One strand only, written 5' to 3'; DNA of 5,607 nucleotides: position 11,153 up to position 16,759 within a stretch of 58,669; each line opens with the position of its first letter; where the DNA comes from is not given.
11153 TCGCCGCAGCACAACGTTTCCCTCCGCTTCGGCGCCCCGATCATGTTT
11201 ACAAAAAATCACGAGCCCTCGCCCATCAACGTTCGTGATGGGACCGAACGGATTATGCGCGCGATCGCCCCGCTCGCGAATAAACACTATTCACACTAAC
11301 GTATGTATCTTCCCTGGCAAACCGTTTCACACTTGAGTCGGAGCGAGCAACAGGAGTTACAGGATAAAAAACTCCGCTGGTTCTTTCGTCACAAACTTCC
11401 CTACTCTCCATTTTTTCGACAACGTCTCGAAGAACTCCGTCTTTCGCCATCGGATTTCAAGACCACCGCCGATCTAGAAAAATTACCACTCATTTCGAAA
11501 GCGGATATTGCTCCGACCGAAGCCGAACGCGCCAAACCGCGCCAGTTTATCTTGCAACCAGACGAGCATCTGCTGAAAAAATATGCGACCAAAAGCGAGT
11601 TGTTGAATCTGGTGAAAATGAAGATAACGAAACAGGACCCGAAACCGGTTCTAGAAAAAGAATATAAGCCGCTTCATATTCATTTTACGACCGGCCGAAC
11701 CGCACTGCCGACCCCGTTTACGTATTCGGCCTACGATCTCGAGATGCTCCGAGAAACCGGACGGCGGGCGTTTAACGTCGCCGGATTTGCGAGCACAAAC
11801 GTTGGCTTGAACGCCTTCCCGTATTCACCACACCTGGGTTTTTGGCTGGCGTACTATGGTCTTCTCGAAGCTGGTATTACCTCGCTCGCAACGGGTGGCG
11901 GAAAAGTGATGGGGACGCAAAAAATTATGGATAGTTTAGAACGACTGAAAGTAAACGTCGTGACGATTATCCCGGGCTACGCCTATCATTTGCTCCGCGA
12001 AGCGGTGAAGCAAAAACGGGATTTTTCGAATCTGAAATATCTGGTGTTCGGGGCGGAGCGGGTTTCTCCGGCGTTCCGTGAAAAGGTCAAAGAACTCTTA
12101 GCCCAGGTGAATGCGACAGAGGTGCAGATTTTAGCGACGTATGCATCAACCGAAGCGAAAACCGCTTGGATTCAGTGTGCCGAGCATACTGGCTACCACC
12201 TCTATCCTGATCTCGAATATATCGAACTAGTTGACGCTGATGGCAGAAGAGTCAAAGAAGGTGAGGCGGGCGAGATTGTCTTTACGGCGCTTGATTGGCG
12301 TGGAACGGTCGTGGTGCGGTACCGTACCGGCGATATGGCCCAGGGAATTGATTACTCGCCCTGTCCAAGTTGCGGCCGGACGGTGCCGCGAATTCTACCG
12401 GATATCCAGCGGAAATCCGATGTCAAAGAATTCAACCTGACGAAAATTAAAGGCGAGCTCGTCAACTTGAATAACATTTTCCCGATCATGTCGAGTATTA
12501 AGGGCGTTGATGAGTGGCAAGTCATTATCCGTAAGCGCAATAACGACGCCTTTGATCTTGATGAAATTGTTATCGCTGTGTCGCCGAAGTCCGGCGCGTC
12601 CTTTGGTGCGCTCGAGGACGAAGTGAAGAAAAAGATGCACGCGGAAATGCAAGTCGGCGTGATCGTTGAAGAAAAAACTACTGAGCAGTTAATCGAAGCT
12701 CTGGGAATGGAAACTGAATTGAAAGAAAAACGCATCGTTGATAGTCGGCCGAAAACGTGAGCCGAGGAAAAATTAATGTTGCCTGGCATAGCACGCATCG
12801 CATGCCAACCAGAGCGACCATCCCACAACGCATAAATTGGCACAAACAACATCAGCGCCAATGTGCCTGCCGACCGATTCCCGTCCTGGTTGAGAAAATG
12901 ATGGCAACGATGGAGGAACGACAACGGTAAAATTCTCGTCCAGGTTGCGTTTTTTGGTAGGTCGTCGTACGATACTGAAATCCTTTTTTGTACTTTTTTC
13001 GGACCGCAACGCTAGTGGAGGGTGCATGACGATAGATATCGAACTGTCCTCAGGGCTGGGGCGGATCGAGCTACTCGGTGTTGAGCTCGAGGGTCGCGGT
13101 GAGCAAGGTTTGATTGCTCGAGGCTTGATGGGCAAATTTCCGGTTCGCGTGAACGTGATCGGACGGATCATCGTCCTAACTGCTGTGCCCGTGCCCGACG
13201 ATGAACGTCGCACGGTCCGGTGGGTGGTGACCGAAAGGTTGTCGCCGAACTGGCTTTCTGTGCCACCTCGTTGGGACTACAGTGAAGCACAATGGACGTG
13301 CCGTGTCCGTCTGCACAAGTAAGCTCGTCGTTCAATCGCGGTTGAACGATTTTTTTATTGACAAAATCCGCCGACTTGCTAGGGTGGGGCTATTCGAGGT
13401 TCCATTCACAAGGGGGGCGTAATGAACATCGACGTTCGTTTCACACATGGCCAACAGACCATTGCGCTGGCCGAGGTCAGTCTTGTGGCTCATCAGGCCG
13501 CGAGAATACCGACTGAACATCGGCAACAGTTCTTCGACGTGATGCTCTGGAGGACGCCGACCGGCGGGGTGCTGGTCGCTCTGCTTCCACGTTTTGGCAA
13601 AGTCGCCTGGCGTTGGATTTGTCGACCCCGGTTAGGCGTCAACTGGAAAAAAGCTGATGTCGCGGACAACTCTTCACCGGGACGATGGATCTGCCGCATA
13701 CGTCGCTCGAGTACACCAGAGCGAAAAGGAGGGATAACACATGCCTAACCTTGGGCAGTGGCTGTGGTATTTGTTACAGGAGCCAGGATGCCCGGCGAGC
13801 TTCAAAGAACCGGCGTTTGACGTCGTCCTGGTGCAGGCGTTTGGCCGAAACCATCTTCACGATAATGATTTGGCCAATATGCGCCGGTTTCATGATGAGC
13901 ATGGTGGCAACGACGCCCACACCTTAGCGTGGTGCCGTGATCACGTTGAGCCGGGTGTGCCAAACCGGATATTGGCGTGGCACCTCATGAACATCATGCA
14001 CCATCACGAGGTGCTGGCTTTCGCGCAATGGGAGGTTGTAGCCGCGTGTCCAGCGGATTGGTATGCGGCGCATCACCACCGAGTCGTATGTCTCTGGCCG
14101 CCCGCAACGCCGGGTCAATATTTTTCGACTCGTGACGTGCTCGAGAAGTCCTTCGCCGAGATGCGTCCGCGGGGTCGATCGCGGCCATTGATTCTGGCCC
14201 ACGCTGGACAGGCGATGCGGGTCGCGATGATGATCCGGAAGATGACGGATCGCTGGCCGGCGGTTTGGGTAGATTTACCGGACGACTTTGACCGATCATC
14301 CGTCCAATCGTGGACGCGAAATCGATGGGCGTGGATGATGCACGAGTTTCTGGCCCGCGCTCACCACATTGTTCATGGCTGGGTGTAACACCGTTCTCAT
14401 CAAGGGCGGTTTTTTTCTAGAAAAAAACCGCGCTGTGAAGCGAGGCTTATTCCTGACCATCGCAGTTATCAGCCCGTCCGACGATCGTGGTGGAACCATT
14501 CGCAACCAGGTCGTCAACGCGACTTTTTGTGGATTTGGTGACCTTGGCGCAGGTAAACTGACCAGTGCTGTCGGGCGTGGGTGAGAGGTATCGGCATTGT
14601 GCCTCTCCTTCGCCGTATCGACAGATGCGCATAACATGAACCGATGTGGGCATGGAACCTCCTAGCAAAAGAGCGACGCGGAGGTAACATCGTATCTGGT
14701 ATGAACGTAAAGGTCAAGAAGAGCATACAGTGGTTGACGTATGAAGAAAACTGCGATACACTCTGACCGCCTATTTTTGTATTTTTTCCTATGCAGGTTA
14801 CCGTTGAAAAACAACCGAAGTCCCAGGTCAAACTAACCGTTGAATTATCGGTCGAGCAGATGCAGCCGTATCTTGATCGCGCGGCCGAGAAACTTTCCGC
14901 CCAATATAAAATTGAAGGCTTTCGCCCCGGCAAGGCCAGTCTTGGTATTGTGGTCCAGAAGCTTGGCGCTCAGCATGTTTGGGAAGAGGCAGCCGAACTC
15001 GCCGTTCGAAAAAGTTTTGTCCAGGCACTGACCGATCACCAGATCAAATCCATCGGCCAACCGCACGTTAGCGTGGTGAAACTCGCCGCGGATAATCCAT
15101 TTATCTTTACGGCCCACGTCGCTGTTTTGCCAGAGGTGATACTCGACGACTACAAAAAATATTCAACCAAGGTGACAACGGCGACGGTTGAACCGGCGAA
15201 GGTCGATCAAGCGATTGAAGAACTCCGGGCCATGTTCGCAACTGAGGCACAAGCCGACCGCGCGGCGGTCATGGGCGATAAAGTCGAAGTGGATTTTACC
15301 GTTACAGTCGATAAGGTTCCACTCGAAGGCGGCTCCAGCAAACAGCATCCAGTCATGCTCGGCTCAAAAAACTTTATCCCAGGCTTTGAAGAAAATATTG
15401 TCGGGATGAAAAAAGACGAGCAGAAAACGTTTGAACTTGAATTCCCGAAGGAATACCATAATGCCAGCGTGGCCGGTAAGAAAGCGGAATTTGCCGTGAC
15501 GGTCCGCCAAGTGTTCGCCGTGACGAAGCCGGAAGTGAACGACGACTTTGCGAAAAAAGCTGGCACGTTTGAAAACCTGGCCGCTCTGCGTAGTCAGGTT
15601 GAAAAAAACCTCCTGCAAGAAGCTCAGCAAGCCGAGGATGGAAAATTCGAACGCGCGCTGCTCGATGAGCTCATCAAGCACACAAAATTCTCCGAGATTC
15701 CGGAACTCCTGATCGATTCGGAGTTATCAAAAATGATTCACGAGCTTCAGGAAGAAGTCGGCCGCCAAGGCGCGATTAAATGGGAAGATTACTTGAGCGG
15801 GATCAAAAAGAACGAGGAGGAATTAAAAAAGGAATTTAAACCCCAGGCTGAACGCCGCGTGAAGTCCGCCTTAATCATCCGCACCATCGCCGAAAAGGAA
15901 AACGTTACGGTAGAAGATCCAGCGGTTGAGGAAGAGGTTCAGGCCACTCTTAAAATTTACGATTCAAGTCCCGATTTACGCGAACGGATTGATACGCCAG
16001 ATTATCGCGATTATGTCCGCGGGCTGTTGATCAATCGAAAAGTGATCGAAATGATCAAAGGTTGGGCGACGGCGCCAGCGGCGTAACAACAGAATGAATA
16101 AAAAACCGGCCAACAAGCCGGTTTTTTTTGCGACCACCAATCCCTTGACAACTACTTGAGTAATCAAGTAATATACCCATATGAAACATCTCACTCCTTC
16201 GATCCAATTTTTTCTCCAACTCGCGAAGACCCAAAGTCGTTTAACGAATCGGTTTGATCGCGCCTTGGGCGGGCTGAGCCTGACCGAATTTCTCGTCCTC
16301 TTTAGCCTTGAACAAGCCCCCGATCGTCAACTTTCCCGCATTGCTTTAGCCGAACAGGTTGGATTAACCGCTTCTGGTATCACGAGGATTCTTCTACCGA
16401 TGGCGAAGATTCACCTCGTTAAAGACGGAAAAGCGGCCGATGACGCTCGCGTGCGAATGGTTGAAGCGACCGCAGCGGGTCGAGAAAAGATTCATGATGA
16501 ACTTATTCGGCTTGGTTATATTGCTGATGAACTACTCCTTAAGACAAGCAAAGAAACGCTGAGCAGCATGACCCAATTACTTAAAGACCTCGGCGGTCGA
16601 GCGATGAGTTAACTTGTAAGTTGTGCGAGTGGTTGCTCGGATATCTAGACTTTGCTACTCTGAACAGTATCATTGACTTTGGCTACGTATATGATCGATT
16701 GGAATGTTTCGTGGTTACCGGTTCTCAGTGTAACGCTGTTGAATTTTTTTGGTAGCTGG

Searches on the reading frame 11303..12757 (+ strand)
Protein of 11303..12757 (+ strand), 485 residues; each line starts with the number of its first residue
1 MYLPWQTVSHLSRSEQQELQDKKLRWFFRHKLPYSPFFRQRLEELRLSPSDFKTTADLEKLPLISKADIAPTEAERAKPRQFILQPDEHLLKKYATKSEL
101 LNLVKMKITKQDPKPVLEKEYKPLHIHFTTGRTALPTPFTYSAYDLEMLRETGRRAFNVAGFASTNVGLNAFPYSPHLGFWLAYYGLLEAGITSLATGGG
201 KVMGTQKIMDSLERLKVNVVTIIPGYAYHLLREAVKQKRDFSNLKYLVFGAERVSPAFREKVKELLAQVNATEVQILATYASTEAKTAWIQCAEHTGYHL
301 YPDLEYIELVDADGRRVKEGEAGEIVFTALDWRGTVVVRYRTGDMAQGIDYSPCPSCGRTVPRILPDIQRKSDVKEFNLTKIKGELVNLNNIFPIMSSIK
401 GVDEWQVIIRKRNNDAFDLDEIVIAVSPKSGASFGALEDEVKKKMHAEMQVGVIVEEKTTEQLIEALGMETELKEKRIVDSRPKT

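Call 49: search_protein_families(library=pfam, proteins=[window:11303-12757:+], max_evalue=0.001)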
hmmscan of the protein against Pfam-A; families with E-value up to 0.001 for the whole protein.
window:11303-12757:+ (485 aa): 1 family
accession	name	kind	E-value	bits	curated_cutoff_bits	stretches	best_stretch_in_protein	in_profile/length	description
PF00501.34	AMP-binding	-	7.3e-14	51.8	29.9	1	101-327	151-374/384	AMP-binding enzyme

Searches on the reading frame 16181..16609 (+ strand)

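Call 49: search_protein_families(library=pfam, proteins=[window:16181-16609:+], max_evalue=0.001)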
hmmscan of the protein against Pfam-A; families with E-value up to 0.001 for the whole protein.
window:16181-16609:+ (143 aa): 2 families
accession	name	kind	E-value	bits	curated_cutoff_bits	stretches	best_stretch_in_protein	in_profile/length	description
PF12802.13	MarR_2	-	0.00012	22.5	27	0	31-71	2-41/61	MarR family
PF01047.28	MarR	-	0.00027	21.2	24.6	1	32-90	1-57/59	MarR family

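Call 50: search_protein_families(library=padloc, proteins=[window:16181-16609:+], max_evalue=0.00001)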
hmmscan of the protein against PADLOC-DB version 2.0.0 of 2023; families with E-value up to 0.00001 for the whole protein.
window:16181-16609:+ (143 aa): 0 families
